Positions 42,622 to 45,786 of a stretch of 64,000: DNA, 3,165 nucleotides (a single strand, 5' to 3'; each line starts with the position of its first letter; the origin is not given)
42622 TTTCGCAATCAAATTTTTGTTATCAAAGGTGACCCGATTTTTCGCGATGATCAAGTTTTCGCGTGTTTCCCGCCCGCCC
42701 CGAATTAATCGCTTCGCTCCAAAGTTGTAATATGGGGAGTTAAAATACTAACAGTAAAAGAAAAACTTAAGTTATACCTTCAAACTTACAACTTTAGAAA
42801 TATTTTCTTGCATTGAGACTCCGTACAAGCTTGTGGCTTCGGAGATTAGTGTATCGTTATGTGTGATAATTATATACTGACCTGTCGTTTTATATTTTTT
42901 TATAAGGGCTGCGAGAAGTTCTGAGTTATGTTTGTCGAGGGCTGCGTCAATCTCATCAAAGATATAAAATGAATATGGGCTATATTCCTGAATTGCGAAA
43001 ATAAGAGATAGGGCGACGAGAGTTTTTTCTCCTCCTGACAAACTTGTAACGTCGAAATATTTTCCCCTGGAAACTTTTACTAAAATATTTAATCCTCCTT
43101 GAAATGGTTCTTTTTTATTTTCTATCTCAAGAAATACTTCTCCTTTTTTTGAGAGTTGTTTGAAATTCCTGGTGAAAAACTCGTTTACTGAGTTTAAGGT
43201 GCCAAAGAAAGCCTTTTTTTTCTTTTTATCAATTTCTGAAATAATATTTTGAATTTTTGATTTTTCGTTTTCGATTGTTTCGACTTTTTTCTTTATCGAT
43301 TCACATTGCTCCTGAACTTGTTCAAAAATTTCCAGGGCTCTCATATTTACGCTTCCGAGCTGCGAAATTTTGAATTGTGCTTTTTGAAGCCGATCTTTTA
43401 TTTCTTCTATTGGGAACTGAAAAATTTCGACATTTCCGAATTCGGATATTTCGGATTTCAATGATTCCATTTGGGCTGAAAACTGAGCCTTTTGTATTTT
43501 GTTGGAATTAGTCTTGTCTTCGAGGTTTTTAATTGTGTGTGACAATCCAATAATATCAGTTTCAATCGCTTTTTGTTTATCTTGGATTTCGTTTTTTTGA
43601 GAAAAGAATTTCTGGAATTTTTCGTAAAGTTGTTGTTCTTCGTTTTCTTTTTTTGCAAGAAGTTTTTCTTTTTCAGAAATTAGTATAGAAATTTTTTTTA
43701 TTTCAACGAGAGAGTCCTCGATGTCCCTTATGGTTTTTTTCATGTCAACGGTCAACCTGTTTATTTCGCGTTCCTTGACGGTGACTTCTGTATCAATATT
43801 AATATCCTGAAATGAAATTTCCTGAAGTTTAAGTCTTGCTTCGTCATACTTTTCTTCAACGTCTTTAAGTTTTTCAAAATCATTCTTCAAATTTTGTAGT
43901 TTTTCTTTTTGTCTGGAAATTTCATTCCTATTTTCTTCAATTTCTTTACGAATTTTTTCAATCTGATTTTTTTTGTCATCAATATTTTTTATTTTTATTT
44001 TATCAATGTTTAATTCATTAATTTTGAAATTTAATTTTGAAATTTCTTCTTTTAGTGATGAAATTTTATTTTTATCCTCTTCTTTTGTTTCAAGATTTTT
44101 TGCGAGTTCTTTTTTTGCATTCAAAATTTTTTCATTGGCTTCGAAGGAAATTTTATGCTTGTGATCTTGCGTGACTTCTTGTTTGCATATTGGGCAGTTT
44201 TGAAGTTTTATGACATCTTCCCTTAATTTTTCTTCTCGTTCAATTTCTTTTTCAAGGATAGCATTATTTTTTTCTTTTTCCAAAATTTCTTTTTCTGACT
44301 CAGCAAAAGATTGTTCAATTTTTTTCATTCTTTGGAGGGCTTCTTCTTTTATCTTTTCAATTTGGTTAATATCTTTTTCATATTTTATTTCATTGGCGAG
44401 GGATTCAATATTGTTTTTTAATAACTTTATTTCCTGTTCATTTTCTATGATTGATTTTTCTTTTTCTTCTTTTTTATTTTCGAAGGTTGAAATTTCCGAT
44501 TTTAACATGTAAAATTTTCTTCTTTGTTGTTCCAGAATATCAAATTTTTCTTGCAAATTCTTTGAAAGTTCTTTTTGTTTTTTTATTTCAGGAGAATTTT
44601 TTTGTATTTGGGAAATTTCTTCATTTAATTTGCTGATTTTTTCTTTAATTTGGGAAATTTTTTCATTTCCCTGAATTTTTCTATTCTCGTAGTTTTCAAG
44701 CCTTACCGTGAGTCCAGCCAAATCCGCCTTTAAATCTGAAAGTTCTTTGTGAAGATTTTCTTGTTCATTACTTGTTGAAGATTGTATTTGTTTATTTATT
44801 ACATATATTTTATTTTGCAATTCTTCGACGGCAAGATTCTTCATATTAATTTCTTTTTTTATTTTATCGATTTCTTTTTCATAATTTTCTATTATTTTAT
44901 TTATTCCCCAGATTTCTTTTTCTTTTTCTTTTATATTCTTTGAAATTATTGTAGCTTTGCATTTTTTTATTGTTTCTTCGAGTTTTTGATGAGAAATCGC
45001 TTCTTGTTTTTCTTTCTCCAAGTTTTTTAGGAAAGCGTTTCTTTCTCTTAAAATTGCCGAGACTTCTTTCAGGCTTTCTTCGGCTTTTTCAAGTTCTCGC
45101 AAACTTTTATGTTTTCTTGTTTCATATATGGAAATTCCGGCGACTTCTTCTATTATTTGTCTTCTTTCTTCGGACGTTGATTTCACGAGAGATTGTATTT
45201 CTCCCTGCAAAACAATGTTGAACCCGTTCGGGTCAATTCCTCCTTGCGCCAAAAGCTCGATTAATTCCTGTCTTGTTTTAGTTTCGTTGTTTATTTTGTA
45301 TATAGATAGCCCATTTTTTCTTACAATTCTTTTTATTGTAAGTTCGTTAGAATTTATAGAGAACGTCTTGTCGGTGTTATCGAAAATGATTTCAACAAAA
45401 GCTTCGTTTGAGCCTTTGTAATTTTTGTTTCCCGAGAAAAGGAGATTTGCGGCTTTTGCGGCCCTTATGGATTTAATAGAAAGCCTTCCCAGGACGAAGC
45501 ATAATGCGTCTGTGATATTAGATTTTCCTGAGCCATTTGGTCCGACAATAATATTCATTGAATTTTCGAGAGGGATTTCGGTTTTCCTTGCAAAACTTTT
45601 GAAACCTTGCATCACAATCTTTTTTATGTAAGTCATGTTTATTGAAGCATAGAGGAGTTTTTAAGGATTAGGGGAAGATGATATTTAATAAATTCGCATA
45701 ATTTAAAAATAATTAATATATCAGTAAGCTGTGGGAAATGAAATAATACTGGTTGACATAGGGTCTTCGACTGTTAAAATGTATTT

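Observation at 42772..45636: SMC-type ATPase carrying a Rad50-style CxxC zinc hook exactly at its midpoint (no hinge)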

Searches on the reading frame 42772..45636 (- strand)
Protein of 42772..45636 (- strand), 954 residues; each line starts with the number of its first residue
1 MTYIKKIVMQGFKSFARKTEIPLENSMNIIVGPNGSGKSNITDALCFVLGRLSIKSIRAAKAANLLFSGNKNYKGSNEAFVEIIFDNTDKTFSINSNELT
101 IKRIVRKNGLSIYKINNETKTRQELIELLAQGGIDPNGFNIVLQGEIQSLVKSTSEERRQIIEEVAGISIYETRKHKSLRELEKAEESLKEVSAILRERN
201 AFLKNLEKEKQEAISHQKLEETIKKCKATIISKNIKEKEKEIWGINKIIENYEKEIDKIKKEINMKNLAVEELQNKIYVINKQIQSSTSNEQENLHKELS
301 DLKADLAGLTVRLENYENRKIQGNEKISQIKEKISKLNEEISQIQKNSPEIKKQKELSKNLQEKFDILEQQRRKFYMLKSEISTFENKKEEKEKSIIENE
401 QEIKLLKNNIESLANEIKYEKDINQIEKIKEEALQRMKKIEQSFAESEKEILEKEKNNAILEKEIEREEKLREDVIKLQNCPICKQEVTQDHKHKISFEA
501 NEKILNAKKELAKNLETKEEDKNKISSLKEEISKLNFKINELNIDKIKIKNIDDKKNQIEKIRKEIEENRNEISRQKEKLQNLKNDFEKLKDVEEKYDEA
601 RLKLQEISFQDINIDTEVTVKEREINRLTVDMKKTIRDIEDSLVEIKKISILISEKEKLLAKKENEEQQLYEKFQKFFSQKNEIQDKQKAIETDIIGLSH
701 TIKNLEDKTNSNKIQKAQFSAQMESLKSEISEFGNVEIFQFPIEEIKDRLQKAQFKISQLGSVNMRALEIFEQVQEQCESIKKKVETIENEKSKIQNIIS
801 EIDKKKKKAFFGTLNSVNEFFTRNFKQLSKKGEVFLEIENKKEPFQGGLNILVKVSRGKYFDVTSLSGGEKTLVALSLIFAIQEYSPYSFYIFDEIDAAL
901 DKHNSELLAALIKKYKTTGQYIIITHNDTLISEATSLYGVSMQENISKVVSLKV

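Call 4: search_protein_families(library=pfam, proteins=[window:42772-45636:-], max_evalue=1)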
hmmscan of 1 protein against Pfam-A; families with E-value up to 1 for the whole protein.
window:42772-45636:- (954 aa): 7 families
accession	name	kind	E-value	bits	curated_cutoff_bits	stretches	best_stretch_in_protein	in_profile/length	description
PF02463.25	SMC_N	-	2.3e-45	155.2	40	1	3-945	1-216/220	RecF/RecN/SMC N terminal domain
PF13476.12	AAA_23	-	1.6e-15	58.8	27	1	6-256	1-200/201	AAA domain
PF13175.12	AAA_15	-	2.8e-11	44.1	32.1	1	3-359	2-270/374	AAA ATPase domain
PF13304.12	AAA_21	-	2.1e-08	35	27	2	27-96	1-60/304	AAA domain, putative AbiEii toxin, Type IV TA system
PF13555.12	AAA_29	-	2.8e-05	24.2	27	1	15-49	12-46/61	P-loop containing region of AAA domain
PF18337.7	Tudor_RapA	-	0.029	15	26.4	1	89-127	5-43/62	RapA N-terminal Tudor like domain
PF00005.33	ABC_tran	-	0.62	11.1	25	1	27-46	13-32/137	ABC transporter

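Call 5: search_protein_families(library=ncbifam, proteins=[window:42772-45636:-], max_evalue=1)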
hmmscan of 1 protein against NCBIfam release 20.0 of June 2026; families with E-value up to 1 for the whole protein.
window:42772-45636:- (954 aa): 30 families (the best 25 are shown)
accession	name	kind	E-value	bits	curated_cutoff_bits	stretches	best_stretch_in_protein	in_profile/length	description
TIGR02169.1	SMC_prok_A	equivalog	1.2e-153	513.3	729.4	3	3-475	1-465/1165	chromosome segregation protein SMC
TIGR02168.1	SMC_prok_B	equivalog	4e-149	498.5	567.35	2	3-473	1-473/1181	chromosome segregation protein SMC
NF045487.1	ASRP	equivalog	1e-30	106.9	300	3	502-925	142-589/593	archaea-specific SMC-related protein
NF003034.1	PRK03918.1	equivalog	1.6e-26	92.6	700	1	4-949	3-875/878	DNA double-strand break repair ATPase Rad50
NF041034.1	Rad50_Sulf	equivalog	4.5e-25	87.7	1000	3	439-949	382-866/872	DNA double-strand break repair ATPase Rad50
NF041035.1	Rad50_Halo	equivalog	3.1e-21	75.5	1000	3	4-675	3-644/883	DNA double-strand break repair ATPase Rad50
NF002572.0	PRK02224.1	equivalog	4.6e-19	68.2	1087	1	4-942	3-868/888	DNA double-strand break repair ATPase Rad50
NF053563.1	Rkd4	equivalog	1.1e-17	63.4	860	2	743-895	578-731/747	arcadin-4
NF045780.1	TrlF_fam_ATP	equivalog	6.7e-16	58.2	350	2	4-465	295-736/944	TrlF family AAA-like ATPase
NF002244.0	PRK01156.1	equivalog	5.7e-12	44.5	847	2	853-951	788-893/895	DNA double-strand break repair ATPase Rad50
TIGR00634.1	recN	equivalog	3.1e-11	42.9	407.85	2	15-207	12-195/563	DNA repair protein RecN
TIGR00611.2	recf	equivalog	3e-08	33.2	172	1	4-266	1-222/339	DNA replication/repair protein RecF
TIGR04523.1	Mplasa_alph_rch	subfamily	1.1e-07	30.2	270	2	278-809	21-550/745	helix-rich protein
TIGR00618.1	sbcc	subfamily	5.8e-07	27.8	478.5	2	8-725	7-741/1043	exonuclease subunit SbcC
NF010068.0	PRK13548.1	equivalog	3.2e-06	26.4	261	2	26-47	32-53/261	heme ABC transporter ATP-binding protein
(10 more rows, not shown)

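Call 6: search_solved_structures(query=window:42772-45636:-, max_evalue=0.001, show_alignments=2)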
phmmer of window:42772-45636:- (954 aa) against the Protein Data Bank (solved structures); distinct sequences matched with E-value up to 0.001: 70 (the best 60 are shown).
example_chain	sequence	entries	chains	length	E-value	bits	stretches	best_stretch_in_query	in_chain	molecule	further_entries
5xei_A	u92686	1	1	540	4.2e-99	336.3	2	1-240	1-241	Chromosome partition protein Smc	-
5xns_A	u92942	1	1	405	2.7e-86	293.9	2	1-198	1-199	Chromosome partition protein Smc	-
4i99_A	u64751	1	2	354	2.8e-76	260.8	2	1-181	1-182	Chromosome partition protein Smc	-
5xg3_A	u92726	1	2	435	6.9e-70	239.6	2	3-207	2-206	Chromosome partition protein Smc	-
3zgx_A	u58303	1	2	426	8.8e-70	239.3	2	3-206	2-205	CHROMOSOME PARTITION PROTEIN SMC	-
5h68_A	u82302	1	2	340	1.7e-54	188.7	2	3-168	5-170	Chromosome partition protein Smc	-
6qj1_A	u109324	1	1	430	3.6e-51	177.7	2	5-218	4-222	Structural maintenance of chromosomes protein,Structural maintenance of chromosomes protei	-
6qj0_A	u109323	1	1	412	1.1e-50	176.1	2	5-211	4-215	Structural maintenance of chromosomes protein,Structural maintenance of chromosomes protei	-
6yvu_A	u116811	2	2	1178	7.2e-49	170.1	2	4-359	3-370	Structural maintenance of chromosomes protein 2,Structural maintenance of chromosomes prot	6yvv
6yvd_C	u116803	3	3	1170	8e-49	170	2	4-359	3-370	Structural maintenance of chromosomes protein 2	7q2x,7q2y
7qen_A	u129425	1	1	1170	1.8e-48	168.8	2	4-359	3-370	Structural maintenance of chromosomes protein 2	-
8roh_A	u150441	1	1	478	4.8e-47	164.1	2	3-220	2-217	Structural maintenance of chromosomes protein 3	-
1e69_A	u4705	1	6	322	9.2e-46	159.8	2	4-159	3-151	CHROMOSOME SEGREGATION SMC PROTEIN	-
4ux3_A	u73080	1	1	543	1e-45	159.7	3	1-238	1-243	STRUCTURAL MAINTENANCE OF CHROMOSOMES PROTEIN 3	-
8roj_A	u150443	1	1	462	1.5e-45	159.1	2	3-214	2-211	Structural maintenance of chromosomes protein 3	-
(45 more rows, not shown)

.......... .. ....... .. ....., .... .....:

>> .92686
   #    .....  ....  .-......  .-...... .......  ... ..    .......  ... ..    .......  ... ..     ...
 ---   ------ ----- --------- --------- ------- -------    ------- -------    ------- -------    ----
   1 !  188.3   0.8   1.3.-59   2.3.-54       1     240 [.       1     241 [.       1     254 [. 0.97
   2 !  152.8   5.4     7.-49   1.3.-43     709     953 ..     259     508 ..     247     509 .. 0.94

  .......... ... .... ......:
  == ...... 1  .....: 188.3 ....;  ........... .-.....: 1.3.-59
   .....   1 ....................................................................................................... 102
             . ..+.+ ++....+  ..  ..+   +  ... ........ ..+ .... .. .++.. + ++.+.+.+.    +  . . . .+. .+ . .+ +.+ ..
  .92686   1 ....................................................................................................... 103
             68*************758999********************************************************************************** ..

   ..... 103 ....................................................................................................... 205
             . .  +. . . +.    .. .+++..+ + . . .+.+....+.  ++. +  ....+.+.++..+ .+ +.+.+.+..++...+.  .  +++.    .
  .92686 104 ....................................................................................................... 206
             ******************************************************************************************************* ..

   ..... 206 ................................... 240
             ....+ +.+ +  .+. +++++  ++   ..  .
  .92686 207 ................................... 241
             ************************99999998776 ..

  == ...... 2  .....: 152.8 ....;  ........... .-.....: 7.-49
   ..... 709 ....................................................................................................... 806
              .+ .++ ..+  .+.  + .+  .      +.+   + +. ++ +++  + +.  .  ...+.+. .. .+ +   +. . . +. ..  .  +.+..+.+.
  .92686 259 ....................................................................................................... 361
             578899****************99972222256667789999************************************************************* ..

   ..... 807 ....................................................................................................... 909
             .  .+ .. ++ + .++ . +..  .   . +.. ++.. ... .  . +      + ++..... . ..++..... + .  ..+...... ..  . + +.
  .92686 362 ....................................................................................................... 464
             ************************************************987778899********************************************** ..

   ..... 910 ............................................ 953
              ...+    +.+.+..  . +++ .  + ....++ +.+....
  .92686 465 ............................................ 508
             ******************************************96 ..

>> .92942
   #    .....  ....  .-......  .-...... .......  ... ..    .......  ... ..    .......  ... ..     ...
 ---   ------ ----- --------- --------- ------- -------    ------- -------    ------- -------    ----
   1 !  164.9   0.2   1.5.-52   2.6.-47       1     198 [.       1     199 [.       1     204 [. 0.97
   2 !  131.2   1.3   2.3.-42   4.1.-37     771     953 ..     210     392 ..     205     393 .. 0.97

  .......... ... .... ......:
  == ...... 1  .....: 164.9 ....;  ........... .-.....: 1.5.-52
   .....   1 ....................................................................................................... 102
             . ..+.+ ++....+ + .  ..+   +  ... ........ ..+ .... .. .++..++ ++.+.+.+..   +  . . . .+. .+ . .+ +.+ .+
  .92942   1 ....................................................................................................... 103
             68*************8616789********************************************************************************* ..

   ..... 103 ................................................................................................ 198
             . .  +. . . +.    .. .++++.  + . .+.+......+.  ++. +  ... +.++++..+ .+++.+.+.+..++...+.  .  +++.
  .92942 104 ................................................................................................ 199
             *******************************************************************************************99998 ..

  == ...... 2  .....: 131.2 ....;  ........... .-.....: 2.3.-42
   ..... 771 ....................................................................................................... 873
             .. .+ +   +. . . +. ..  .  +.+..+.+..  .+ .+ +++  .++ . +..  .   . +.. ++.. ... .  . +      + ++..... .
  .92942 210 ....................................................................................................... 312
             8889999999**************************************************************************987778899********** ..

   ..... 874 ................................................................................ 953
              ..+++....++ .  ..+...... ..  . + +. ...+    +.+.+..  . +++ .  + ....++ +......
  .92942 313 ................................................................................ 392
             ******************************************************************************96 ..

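Call 7: find_homologous_proteins(query=window:42772-45636:-, max_evalue=1e-10)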
Query window:42772-45636:- (954 aa): 7663 proteins with E <= 1e-10 among 8000 candidates; the best 120 are listed.
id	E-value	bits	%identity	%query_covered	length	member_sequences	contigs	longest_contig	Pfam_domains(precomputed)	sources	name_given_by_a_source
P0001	0.0e+0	1928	100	100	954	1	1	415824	PF13175.13,PF13476.13,PF02463.26,PF13304.13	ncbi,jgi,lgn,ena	ncbi:MAG: chromosome segregation SMC family protein [Candidatus Pacearchaeota archaeon]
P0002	0.0e+0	1616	82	100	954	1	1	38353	PF13175.13,PF13476.13,PF02463.26,PF13304.13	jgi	jgi:chromosome segregation protein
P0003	0.0e+0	1613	82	100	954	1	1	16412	PF13175.13,PF13476.13,PF02463.26,PF13304.13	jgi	jgi:chromosome segregation protein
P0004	0.0e+0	1495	77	100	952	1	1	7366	PF13175.13,PF13476.13,PF02463.26,PF13304.13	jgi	jgi:chromosome segregation protein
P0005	0.0e+0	1477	75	100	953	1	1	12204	PF13175.13,PF13476.13,PF02463.26,PF13304.13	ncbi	-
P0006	0.0e+0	1476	75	100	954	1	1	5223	PF13175.13,PF02463.26,PF13304.13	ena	-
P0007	0.0e+0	1445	74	100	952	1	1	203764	PF13476.13,PF02463.26,PF13304.13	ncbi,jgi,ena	ncbi:MAG: chromosome segregation SMC family protein [Candidatus Pacearchaeota archaeon]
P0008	0.0e+0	1434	75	99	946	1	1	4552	PF13175.13,PF13476.13,PF02463.26,PF13304.13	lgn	-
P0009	0.0e+0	1426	74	100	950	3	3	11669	PF13175.13,PF13476.13,PF13555.13,PF02463.26,PF13304.13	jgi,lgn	-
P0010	0.0e+0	1386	71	100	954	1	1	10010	PF13175.13,PF13476.13,PF02463.26,PF13304.13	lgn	-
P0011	0.0e+0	1376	69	100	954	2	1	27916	PF13175.13,PF13476.13,PF02463.26,PF13304.13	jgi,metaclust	metaclust:\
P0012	0.0e+0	1373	68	100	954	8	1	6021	PF13175.13,PF13476.13,PF02463.26,PF13304.13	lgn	-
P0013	0.0e+0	1369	70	100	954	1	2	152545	PF13175.13,PF13476.13,PF02463.26,PF13304.13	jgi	jgi:chromosome segregation protein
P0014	0.0e+0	1363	69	99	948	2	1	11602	PF13476.13,PF13555.13,PF02463.26,PF13304.13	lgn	-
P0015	0.0e+0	1362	69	100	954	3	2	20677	PF13476.13,PF02463.26,PF13304.13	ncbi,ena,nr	ncbi:chromosome segregation protein SMC [Candidatus Pacearchaeota archaeon]|nr:chromosome segregatio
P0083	0.0e+0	1268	66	100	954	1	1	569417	PF13175.13,PF13555.13,PF02463.26,PF13304.13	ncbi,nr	ncbi:chromosome segregation protein SMC [Methanococcoides sp. SA1]|nr:chromosome segregation protein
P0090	0.0e+0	1255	65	100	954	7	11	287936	PF13175.13,PF13476.13,PF13555.13,PF02463.26,PF13304.13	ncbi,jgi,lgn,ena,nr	ncbi:chromosome segregation protein SMC [Candidatus Pacearchaeota archaeon]|nr:chromosome segregatio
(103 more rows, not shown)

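Call 20: find_encoding_contigs(protein=P0090, flank=10000, max_places=4)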
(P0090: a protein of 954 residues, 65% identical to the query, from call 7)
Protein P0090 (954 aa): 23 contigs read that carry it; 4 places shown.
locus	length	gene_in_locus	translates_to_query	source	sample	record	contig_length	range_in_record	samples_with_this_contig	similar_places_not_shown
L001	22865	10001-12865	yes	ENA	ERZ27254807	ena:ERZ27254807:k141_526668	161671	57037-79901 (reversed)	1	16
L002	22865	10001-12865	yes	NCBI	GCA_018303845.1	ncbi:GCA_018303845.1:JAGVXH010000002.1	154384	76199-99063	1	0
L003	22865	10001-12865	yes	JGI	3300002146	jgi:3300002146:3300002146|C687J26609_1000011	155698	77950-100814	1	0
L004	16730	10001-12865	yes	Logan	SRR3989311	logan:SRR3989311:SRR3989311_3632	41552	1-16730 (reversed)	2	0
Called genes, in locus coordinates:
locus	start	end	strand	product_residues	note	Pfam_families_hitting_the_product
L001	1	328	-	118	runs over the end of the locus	PF00072:Response_reg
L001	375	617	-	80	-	PF13248:Zn_ribbon_3 (weak)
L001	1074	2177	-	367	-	PF02353:CMAS, PF13489:Methyltransf_23, PF01728:FtsJ, PF13847:Methyltransf_31, PF08241:Methyltransf_11, PF08242:Methyltransf_12, PF13649:Methyltransf_25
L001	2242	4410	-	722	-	PF00403:HMA, PF00122:E1-E2_ATPase, PF00702:Hydrolase, PF08282:Hydrolase_3 (faint)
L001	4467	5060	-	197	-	-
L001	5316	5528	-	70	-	-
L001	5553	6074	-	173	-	PF06970:RepA_N (faint), PF24034:DUF7343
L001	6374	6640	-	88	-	-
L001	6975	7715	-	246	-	-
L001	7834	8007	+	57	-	-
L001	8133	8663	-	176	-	-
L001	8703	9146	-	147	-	PF02675:AdoMet_dc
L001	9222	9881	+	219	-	PF01351:RNase_HII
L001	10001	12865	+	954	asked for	PF02463:SMC_N, PF13175:AAA_15, PF13304:AAA_21 (weak), PF13476:AAA_23, PF13555:AAA_29 (faint)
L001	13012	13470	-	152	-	-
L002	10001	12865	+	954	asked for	PF02463:SMC_N, PF13175:AAA_15, PF13304:AAA_21 (weak), PF13476:AAA_23, PF13555:AAA_29 (faint)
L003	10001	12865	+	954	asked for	PF02463:SMC_N, PF13175:AAA_15, PF13304:AAA_21 (weak), PF13476:AAA_23, PF13555:AAA_29 (faint)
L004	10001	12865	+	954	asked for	PF02463:SMC_N, PF13175:AAA_15, PF13304:AAA_21 (weak), PF13476:AAA_23, PF13555:AAA_29 (faint)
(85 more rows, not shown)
